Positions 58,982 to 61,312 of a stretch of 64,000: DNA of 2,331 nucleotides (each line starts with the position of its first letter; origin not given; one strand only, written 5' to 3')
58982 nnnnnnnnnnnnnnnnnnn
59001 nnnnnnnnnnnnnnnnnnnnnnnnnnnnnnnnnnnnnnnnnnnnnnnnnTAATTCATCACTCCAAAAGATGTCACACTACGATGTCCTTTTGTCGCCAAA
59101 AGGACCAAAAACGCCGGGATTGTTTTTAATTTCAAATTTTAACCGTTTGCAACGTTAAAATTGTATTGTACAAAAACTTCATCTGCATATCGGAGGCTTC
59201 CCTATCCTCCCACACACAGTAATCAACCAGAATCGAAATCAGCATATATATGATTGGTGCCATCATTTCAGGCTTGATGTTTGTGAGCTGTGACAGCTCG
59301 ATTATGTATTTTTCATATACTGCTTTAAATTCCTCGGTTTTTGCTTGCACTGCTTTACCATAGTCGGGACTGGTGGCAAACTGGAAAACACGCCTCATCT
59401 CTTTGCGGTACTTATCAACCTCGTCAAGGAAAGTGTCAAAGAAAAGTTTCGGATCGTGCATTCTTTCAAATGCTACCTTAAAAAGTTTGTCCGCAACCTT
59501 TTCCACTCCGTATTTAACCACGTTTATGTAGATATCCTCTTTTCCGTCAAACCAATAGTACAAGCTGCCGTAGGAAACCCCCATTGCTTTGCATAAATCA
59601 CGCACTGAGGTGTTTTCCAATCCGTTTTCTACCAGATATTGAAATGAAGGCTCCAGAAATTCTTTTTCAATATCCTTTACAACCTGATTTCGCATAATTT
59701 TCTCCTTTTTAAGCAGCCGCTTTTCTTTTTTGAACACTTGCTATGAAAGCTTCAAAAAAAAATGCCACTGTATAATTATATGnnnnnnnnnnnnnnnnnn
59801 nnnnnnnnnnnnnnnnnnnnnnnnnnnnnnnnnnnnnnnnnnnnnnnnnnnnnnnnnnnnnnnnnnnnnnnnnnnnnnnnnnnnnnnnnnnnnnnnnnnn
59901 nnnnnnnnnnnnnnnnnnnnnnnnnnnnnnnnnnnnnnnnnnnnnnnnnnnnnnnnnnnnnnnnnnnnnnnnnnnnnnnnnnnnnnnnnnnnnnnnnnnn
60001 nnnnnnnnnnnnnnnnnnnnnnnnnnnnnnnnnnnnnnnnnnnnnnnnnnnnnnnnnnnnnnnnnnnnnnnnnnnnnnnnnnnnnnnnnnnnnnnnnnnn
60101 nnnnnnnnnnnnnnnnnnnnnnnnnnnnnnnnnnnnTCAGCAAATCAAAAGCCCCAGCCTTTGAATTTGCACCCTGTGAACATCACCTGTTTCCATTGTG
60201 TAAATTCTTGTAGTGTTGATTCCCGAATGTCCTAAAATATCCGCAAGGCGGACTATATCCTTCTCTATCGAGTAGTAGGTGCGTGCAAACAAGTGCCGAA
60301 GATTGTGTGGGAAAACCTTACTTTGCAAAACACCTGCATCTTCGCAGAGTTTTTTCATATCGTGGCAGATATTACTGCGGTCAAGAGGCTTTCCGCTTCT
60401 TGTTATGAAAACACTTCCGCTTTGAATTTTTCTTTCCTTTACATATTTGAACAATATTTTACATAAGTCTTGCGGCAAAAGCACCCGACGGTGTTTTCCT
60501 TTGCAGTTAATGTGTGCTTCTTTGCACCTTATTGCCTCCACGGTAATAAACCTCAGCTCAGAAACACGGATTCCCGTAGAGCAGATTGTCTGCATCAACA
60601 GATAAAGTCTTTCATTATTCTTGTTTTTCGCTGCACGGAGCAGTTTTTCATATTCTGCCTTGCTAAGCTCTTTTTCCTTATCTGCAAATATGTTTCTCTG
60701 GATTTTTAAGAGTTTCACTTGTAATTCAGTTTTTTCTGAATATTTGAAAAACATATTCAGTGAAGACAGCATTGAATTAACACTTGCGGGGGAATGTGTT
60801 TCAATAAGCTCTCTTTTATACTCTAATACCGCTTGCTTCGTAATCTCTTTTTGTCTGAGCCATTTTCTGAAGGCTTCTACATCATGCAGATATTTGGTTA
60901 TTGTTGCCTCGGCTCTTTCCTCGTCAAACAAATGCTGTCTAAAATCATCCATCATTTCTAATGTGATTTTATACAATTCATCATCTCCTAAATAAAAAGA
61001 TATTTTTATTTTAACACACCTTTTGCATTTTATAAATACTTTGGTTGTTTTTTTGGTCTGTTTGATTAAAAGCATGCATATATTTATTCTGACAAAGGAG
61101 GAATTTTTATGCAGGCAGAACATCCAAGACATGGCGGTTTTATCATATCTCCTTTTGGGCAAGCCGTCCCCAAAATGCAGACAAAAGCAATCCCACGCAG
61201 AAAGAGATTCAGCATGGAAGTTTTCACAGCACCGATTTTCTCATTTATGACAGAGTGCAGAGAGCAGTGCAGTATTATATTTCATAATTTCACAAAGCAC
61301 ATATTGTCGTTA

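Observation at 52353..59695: Cargo of the putative switch: TetR, small TM protein, 1707-aa anchorless beta-helix/GLUG exoprotein, 56-aa peptide, polytopic membrane protein, Cys-rich miniprotein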

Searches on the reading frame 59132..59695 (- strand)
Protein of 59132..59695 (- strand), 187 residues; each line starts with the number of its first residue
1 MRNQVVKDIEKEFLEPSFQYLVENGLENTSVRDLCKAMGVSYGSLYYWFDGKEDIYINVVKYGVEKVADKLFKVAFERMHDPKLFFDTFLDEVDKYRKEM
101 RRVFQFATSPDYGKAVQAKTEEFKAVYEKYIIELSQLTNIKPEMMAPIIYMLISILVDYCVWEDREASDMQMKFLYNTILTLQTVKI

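Call 3: search_protein_families(library=pfam, proteins=[window:59132-59695:-], max_evalue=0.1)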
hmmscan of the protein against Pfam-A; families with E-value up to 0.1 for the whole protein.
window:59132-59695:- (187 aa): 6 families
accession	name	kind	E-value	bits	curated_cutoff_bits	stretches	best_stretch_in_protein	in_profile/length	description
PF00440.29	TetR_N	-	6.4e-09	35.9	24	1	21-56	9-44/47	Bacterial regulatory proteins, tetR family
PF12729.13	4HB_MCP_1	-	0.00036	20.6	27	1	86-141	111-166/181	Four helix bundle sensory module for signal transduction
PF13022.12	HTH_Tnp_1_2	-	0.0031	18.1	27.9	1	20-59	18-55/122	Helix-turn-helix of insertion element transposase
PF01527.26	HTH_Tnp_1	-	0.031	14.9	24.1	1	28-48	23-43/75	Transposase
PF13518.12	HTH_28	-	0.05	14.1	25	1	27-48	11-32/52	Helix-turn-helix domain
PF02002.24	TFIIE_alpha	-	0.052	13.8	22.9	0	133-178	32-78/105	TFIIE alpha subunit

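Call 8: search_protein_families(library=ncbifam, proteins=[window:59132-59695:-], max_evalue=0.1)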
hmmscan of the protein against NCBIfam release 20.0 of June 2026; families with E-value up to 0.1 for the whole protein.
window:59132-59695:- (187 aa): 20 families
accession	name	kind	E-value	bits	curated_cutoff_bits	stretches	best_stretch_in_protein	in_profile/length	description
NF053731.1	TransRegFasRMycb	equivalog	5.8e-06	26.2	330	1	13-147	16-155/199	HTH-type transcriptional activator FasR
NF051457.1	acryl_TF_AcuR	equivalog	5.9e-06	25.7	247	1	5-93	14-102/204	acrylate utilization transcriptional regulator AcuR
TIGR03613.1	RutR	equivalog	7.1e-06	26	368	1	3-71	3-71/202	pyrimidine utilization regulatory protein R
NF007949.0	PRK10668.1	equivalog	1.8e-05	24.3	271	1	7-67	10-70/216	multidrug efflux transporter transcriptional repressor AcrR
NF053878.1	FATransRegFadRBac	equivalog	3.9e-05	23.5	200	1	13-71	8-66/190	fatty acid metabolism transcriptional regulator FadR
NF051852.1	efflux_TF_MtrR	exception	4.6e-05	23.3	280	1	13-73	15-75/205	multidrug efflux system transcriptional repressor MtrR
NF041196.1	ScbR_bind_reg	equivalog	0.00015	22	150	1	21-72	19-70/191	ScbR family autoregulator-binding transcription factor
NF011584.0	PRK15008.1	equivalog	0.00036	20.4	230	1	2-63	12-73/212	HTH-type transcriptional regulator RutR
NF007430.0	PRK09975.1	equivalog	0.00075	18.7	274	1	11-59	14-62/220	acrEF/envCD operon transcriptional regulator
TIGR03384.1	betaine_BetI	equivalog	0.00077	19.2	201.3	1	11-73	11-73/189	choline-binding transcriptional repressor BetI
NF037937.1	septum_RefZ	equivalog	0.0021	18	180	1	17-99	8-91/195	forespore capture DNA-binding protein RefZ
TIGR03968.1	mycofact_TetR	equivalog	0.0021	17.7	224.9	1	17-74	18-75/190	mycofactocin system transcriptional regulator MftR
NF050111.1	TransRegSACE7040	equivalog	0.0047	16.9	250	1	14-61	7-54/186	SACE_7040 family transcriptional regulator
NF001978.0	PRK00767.1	equivalog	0.0066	16.3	118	1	12-73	13-74/197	transcriptional regulator BetI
NF038211.1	MFT_alt_reg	equivalog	0.01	16.2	285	1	10-59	3-52/193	mycofactocin system transcriptional regulator MftR2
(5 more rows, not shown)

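Call 87: search_protein_families(library=padloc, proteins=[window:59132-59695:-], max_evalue=0.01)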
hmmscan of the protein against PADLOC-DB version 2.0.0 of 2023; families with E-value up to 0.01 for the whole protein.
window:59132-59695:- (187 aa): 2 families
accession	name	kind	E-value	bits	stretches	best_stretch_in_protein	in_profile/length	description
PDLC04870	PDC-S05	-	0.0034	14.8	1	79-139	130-199/214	-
PDLC04133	mad1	-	0.0052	15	1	28-48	5-25/60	mads_1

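Call 88: search_protein_families(library=phrogs, proteins=[window:59132-59695:-], max_evalue=0.01)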
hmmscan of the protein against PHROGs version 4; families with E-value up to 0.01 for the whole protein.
window:59132-59695:- (187 aa): 2 families
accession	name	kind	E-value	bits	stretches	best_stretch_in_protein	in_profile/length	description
phrog_25642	-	unknown function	8.6e-08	32.7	1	7-77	7-80/205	-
phrog_14982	-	unknown function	0.00031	21.8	1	6-74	7-71/182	-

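Call 97: find_encoding_contigs(protein=window:59132-59695:-, flank=10000, max_places=6)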
Protein window:59132-59695:- (187 aa): 6 contigs read that carry it; 5 places shown.
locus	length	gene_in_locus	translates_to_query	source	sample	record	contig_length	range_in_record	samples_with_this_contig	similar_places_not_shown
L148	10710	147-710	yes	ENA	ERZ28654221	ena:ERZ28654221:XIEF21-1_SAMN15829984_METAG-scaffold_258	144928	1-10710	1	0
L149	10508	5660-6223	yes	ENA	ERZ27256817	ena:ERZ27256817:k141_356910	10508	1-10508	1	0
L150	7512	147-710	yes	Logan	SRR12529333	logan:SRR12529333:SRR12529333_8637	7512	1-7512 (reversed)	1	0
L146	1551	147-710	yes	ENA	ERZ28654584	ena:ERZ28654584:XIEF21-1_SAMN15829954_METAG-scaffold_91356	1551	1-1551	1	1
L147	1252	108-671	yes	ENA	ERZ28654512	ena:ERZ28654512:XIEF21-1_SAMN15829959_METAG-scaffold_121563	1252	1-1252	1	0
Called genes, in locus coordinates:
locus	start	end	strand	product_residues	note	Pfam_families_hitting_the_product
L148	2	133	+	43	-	?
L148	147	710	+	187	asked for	PF00440:TetR_N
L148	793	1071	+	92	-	-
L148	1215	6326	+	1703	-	-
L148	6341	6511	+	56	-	-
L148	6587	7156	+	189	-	-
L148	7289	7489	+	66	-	-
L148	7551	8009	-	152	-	PF22811:Zn_ribbon_NrdR, PF03477:ATP-cone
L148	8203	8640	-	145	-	PF02502:LacAB_rpiB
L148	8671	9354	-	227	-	PF00814:TsaD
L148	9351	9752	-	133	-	PF02367:TsaE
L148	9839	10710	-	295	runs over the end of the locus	PF00892:EamA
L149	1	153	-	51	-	?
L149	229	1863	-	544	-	PF00118:Cpn60_TCP1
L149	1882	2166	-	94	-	PF00166:Cpn10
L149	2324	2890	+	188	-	-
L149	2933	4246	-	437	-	PF07501:G5, PF01551:Peptidase_M23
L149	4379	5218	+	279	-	PF02899:Phage_int_SAM_1, PF13495:Phage_int_SAM_4 (weak), PF00589:Phage_integrase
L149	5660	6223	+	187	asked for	PF00440:TetR_N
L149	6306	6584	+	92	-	-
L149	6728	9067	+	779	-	-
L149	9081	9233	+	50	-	-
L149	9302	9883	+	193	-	-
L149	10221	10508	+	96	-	?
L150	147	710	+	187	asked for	PF00440:TetR_N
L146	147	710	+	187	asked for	PF00440:TetR_N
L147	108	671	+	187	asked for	PF00440:TetR_N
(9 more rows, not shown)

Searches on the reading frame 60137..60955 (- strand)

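Call 8: search_protein_families(library=ncbifam, proteins=[window:60137-60955:-], max_evalue=0.1)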
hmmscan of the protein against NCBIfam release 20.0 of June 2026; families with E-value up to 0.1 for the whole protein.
window:60137-60955:- (272 aa): 10 families
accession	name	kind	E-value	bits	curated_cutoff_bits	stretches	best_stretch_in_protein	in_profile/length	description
NF040815.2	recomb_XerA_Arch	equivalog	6.7e-40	137.3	220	1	4-255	2-254/263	site-specific tyrosine recombinase/integron integrase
TIGR02225.1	recomb_XerD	equivalog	7.3e-36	124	329.6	1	5-254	3-273/290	site-specific tyrosine recombinase XerD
NF001399.0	PRK00283.1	subfamily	1.4e-33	116.4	279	1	3-254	10-282/300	tyrosine recombinase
TIGR02224.1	recomb_XerC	equivalog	7.3e-33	114.2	335.15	1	4-254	2-276/295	tyrosine recombinase XerC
NF003462.0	PRK05084.1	equivalog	6.4e-21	74.5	267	2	99-267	175-356/360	tyrosine recombinase XerS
TIGR02249.1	integrase_gron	subfamily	1.8e-15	57.1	265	2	192-253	238-298/315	integron integrase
NF002331.0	PRK01287.1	subfamily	1.7e-14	53.6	371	1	4-254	32-311/365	site-specific tyrosine recombinase XerC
NF007370.0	PRK09870.1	subfamily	2.8e-08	33.7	221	1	92-254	8-178/200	tyrosine-type DNA invertase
NF011946.0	PRK15417.1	equivalog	1.1e-07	31.4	435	1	198-254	259-314/337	integron integrase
NF007371.0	PRK09871.1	subfamily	1.3e-06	28.1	222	1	97-254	7-173/198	tyrosine-type DNA invertase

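Call 87: search_protein_families(library=padloc, proteins=[window:60137-60955:-], max_evalue=0.01)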
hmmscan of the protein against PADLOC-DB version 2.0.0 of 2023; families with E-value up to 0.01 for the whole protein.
window:60137-60955:- (272 aa): 0 families

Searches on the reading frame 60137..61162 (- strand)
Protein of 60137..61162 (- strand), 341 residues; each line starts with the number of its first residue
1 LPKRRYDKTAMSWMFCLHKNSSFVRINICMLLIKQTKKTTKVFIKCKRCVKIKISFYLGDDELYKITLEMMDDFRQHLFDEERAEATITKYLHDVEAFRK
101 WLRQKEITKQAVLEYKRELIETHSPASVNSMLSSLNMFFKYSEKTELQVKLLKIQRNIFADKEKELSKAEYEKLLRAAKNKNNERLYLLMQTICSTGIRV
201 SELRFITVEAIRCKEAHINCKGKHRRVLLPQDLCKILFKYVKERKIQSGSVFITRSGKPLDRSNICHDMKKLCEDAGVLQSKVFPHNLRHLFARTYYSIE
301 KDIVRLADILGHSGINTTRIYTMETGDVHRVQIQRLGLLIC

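Call 3: search_protein_families(library=pfam, proteins=[window:60137-61162:-], max_evalue=0.1)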
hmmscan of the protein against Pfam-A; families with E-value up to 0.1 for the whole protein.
window:60137-61162:- (341 aa): 5 families
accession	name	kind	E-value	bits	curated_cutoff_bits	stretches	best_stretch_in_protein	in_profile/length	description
PF00589.27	Phage_integrase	-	9.3e-27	94.3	27.1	1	166-323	3-167/172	Phage integrase family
PF02899.23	Phage_int_SAM_1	-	2.3e-08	34.6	22.3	1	72-142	2-79/83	Phage integrase, N-terminal SAM-like domain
PF13495.12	Phage_int_SAM_4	-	5.8e-07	30.3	27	1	71-147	2-83/85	Phage integrase, N-terminal SAM-like domain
PF13102.12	Phage_int_SAM_5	-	0.04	14.7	22.3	0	41-104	19-84/98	Phage integrase SAM-like domain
PF09286.16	Pro-kuma_activ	-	0.086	13.5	23.5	0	64-143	30-110/143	Pro-kumamolisin, activation domain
